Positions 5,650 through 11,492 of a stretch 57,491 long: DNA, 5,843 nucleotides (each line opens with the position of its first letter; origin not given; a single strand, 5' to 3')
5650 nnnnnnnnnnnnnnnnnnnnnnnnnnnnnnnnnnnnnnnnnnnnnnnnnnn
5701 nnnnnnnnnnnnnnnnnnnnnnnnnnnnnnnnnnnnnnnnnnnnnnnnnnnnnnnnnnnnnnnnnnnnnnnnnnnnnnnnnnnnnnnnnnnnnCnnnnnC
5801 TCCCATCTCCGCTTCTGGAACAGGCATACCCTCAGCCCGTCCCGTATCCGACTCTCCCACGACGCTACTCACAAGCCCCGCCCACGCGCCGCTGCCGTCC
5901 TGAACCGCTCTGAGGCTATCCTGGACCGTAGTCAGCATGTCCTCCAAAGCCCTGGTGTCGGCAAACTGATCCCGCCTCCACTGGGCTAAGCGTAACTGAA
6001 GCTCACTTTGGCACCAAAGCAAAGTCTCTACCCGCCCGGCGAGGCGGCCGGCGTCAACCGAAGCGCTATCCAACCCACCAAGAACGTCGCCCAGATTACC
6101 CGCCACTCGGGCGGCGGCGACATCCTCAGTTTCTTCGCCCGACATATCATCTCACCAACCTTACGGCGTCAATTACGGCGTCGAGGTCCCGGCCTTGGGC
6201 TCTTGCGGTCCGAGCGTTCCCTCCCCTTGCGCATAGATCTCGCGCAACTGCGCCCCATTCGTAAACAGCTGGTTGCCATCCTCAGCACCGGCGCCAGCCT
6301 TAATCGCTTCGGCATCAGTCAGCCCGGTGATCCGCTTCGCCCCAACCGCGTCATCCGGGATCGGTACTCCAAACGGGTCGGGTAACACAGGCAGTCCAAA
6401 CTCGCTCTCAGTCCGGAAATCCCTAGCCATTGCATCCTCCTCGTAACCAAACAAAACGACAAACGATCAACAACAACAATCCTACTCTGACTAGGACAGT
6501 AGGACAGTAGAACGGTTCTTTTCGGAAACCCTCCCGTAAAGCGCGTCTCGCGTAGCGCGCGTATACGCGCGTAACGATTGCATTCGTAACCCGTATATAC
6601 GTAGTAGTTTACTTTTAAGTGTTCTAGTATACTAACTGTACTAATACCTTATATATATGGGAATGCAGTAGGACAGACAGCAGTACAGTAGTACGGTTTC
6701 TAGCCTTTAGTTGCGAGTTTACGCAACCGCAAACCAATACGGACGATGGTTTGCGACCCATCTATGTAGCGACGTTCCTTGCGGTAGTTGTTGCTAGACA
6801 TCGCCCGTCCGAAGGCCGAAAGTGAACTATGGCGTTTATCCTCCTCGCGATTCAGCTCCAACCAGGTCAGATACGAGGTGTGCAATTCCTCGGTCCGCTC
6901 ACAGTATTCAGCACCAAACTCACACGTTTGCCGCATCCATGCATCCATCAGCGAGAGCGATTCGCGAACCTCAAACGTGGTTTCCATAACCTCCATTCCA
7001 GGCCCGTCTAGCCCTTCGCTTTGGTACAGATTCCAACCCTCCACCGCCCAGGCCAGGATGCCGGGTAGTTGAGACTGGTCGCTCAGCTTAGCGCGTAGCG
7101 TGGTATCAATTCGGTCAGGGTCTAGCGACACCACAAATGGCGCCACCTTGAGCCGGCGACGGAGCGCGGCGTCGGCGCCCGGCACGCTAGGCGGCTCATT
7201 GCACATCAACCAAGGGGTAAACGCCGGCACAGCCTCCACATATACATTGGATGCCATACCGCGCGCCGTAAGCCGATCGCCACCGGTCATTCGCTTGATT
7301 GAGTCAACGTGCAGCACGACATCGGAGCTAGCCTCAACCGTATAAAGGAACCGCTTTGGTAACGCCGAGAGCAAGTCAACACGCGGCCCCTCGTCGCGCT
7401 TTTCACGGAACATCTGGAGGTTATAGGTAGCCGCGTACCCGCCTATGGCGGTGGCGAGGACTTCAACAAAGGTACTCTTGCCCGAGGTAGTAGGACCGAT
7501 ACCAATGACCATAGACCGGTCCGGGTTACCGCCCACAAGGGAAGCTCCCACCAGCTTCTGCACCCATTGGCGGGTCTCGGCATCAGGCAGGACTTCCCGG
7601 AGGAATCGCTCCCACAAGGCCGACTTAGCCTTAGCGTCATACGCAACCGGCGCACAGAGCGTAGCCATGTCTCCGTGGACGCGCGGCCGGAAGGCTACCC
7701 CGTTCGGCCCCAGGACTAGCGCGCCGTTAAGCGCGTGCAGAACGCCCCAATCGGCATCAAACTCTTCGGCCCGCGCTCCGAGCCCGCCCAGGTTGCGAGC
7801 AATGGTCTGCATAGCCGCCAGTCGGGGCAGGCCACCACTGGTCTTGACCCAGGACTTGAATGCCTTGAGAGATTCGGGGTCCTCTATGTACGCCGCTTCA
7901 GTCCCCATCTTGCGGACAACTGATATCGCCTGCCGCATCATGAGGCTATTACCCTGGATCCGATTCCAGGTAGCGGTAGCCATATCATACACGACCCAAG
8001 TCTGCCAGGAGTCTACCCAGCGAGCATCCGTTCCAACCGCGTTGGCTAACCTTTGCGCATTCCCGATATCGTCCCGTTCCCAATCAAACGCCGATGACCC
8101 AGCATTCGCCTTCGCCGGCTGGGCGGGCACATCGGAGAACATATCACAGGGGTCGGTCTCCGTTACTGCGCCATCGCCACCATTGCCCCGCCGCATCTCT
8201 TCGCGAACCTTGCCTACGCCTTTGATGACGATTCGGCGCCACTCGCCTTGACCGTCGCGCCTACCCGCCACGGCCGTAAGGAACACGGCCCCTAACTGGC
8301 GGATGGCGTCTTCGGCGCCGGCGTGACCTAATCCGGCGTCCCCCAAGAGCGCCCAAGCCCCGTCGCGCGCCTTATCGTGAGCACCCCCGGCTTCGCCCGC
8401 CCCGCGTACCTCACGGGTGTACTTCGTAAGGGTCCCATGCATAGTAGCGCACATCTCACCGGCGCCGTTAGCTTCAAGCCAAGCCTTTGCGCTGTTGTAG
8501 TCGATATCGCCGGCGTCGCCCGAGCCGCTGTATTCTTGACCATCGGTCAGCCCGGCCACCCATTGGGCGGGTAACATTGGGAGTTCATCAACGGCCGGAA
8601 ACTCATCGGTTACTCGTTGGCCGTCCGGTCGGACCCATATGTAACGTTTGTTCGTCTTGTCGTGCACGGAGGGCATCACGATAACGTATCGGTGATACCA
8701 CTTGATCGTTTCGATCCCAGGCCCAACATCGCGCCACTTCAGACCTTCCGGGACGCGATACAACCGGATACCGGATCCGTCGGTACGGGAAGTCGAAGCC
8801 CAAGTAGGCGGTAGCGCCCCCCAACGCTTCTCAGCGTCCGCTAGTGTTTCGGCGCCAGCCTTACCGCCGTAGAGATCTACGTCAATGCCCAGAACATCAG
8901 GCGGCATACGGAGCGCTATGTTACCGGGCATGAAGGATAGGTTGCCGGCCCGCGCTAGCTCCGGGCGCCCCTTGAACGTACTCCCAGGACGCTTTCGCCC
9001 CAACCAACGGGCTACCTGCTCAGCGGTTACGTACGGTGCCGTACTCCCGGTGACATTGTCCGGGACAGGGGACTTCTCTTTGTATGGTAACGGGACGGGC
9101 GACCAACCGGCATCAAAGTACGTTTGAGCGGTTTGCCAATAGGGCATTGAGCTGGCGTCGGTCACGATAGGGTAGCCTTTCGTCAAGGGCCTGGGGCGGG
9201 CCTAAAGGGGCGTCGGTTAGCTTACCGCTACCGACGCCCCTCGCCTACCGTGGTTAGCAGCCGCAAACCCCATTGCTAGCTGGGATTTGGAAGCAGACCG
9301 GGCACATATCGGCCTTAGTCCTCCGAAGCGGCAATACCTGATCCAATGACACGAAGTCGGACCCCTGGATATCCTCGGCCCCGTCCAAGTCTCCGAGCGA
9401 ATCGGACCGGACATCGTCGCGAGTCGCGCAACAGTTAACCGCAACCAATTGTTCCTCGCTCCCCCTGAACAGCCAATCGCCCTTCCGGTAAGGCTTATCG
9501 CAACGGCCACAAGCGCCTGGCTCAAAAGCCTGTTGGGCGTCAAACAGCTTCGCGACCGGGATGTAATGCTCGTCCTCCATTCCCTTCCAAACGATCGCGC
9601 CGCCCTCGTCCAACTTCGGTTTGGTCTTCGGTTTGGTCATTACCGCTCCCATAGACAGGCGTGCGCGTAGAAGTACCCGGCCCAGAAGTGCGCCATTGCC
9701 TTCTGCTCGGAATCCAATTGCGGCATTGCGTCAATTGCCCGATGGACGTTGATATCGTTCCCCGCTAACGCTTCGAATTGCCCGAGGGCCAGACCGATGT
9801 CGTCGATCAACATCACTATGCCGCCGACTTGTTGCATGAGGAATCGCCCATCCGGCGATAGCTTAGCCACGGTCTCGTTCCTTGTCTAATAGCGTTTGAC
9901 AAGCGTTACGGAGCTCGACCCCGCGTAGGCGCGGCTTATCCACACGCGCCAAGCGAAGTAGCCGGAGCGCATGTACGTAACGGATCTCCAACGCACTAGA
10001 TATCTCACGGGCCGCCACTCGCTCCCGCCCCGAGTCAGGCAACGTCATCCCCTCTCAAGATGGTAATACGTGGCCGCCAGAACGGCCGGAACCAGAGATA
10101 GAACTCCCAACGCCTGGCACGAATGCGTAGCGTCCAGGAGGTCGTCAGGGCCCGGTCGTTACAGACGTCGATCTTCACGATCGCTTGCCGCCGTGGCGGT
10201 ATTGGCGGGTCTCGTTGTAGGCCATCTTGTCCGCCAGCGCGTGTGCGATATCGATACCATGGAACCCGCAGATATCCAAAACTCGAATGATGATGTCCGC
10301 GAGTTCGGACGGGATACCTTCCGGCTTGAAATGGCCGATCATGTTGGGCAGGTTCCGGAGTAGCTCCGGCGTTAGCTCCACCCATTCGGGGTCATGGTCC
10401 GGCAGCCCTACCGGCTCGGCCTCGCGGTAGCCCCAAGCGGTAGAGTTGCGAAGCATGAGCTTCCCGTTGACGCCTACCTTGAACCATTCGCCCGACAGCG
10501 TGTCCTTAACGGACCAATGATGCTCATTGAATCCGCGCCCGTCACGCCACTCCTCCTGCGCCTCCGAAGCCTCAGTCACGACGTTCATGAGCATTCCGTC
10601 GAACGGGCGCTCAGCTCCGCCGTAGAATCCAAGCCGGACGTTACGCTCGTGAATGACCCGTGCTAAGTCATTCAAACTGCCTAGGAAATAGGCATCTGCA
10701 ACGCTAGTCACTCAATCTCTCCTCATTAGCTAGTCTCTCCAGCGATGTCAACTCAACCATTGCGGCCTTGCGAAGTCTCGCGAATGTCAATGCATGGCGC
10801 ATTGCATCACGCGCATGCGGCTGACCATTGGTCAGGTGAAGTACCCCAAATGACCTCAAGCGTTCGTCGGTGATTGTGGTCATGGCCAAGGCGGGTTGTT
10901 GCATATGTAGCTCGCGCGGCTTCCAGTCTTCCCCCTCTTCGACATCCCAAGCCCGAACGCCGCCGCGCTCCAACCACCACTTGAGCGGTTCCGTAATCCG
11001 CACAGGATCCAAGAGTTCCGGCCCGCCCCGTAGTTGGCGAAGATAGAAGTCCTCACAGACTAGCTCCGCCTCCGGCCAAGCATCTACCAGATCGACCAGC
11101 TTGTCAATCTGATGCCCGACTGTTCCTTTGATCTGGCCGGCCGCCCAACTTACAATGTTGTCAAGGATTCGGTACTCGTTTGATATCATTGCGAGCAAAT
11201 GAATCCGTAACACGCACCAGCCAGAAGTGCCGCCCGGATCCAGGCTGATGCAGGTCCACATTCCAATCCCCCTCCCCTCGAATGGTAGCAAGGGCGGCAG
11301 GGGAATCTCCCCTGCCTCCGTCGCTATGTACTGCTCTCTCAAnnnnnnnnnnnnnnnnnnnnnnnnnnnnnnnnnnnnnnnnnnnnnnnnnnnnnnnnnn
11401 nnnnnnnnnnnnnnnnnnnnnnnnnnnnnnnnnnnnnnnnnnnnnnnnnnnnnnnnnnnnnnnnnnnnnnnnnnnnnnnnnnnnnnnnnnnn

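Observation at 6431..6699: AT-rich island with duplicated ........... boxes and a 16-bp palindrome at the early/late junction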

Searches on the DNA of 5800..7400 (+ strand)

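Call 4: search_dna_similar(query=window:5800-7400:+, collection=phages, mode=near, max_rows=30)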
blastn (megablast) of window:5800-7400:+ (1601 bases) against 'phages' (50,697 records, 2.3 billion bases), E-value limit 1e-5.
No match.

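Call 17: search_rna_families(source=window, start=6000, end=7200, threshold=evalue, max_evalue=10)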
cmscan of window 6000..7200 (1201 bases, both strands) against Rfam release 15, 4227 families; matches with E-value up to 10: 4.
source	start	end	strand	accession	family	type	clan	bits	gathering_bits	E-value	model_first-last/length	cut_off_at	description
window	7030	7075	+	RF01329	CRISPR-DR15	Gene; CRISPR;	-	17.4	36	2.4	1-37/37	no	CRISPR RNA direct repeat element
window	6104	6164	+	RF04218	HCV_5BSL1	Cis-reg;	-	14.7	44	4.9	1-47/47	no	Hepatitis C virus stem-loop I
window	6241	6330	+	RF01954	SOX2OT_exon4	Gene; lncRNA;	-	13.4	40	7.6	1-109/109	no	SOX2 overlapping transcript exon 4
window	6124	6179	-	RF01276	sR53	Gene; snRNA; snoRNA; CD-box;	-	11.6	49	8.7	1-60/60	no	Small nucleolar RNA sR53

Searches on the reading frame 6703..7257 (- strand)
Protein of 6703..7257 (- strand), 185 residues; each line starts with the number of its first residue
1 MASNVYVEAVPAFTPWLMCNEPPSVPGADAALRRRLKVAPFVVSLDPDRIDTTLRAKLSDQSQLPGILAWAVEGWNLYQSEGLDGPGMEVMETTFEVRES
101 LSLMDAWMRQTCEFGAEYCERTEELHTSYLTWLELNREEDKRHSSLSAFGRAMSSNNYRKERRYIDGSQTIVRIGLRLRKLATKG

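Call 62: predict_structure(alignment_id=A4)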
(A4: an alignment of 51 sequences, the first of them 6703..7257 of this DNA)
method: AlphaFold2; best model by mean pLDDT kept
length: 185 residues; sequences in the alignment: 51
mean_pLDDT: 81.0   pTM: 0.58
mean pLDDT of the five models: 81.0, 80.9, 78.5, 77.5, 76.5
residues with pLDDT >= 90: 68; 70-90: 77; 50-70: 24; < 50: 16
segments of 3 or more residues with pLDDT < 50: 1-14
pLDDT, mean of each block of 10 residues (from residue 1): 37 53 63 73 79 86 88 86 80 75 87 96 97 94 92 92 96 96 55
secondary structure, 60 per line:
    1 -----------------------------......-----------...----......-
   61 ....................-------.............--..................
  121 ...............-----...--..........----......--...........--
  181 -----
elements in order: H30-35 H54-59 H61-80 H88-100 H103-111 E112-121 H122-135 H146-155 E160-165 E168-178

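Call 66: fold_search(model_id=the predicted structure, library=pdb)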
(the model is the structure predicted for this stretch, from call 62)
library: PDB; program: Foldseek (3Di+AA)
matches with E <= 10: 293; with E <= 0.001: 1
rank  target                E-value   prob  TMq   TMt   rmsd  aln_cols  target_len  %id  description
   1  1dp7_P                6.4e-04  1.00  0.34  0.74   2.8        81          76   18  COCRYSTAL STRUCTURE OF RFX-DBD IN COMPLEX WITH ITS COGNATE X-BOX BINDING SITE (released 2000-03-06)
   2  8zjr_M                1.1e-03  1.00  0.33  0.67   3.8        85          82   18  Structure of nucleosome-bound RFX5 complex (released 2025-08-13)
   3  8iqi_C                6.1e-03  1.00  0.45  0.12   7.4       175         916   15  Structure of Full-Length AsfvPrimPol in Complex-Form (released 2023-07-26)
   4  9ivf_F                8.9e-03  0.99  0.39  0.15   8.6       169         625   15  Structure of Full-Length AsfvPrimPol with polyT DNA (released 2025-12-24)
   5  8iqi_A                9.5e-03  1.00  0.47  0.13   6.4       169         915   16  Structure of Full-Length AsfvPrimPol in Complex-Form (released 2023-07-26)
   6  9ivf_C                1.1e-02  0.99  0.43  0.16   7.6       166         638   18  Structure of Full-Length AsfvPrimPol with polyT DNA (released 2025-12-24)
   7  8iqh_C                1.4e-02  1.00  0.50  0.13   6.2       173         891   16  Structure of Full-Length AsfvPrimPol in Apo-Form (released 2023-07-26)
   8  8iqi_B                1.6e-02  0.99  0.44  0.12   7.2       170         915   16  Structure of Full-Length AsfvPrimPol in Complex-Form (released 2023-07-26)
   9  8iqh_B                1.9e-02  1.00  0.48  0.13   6.5       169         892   16  Structure of Full-Length AsfvPrimPol in Apo-Form (released 2023-07-26)
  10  8iqh_K                2.0e-02  1.00  0.50  0.14   6.3       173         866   15  Structure of Full-Length AsfvPrimPol in Apo-Form (released 2023-07-26)
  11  9ivf_A                2.6e-02  0.98  0.40  0.15   7.9       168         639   19  Structure of Full-Length AsfvPrimPol with polyT DNA (released 2025-12-24)
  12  8iqi_F                2.8e-02  1.00  0.51  0.13   6.1       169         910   16  Structure of Full-Length AsfvPrimPol in Complex-Form (released 2023-07-26)
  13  8ww9_A                3.5e-02  0.95  0.38  0.12   8.2       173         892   16  Structure of ADP-Form AsfvPrimPol Dodecamer (released 2025-04-30)
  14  8wvz_E                4.0e-02  0.96  0.40  0.12   7.8       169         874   16  Structure of ADP-Form AsfvPrimPol Hexamer (released 2024-10-30)
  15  8iqh_J                4.3e-02  0.99  0.49  0.13   6.5       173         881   16  Structure of Full-Length AsfvPrimPol in Apo-Form (released 2023-07-26)
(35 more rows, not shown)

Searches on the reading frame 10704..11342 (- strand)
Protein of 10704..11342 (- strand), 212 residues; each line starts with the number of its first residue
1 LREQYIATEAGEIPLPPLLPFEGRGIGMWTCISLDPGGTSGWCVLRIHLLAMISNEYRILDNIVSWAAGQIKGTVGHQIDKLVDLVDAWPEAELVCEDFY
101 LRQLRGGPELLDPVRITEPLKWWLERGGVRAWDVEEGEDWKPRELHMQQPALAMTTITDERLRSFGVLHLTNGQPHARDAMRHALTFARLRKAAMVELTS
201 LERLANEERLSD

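Call 98: search_protein_families(library=phrogs, proteins=[window:10704-11342:-], max_evalue=0.0001)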
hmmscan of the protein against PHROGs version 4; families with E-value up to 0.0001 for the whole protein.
window:10704-11342:- (212 aa): 1 family
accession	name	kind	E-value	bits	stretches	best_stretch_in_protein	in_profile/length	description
phrog_1981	-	unknown function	1.4e-37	130.5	1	30-194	28-187/217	-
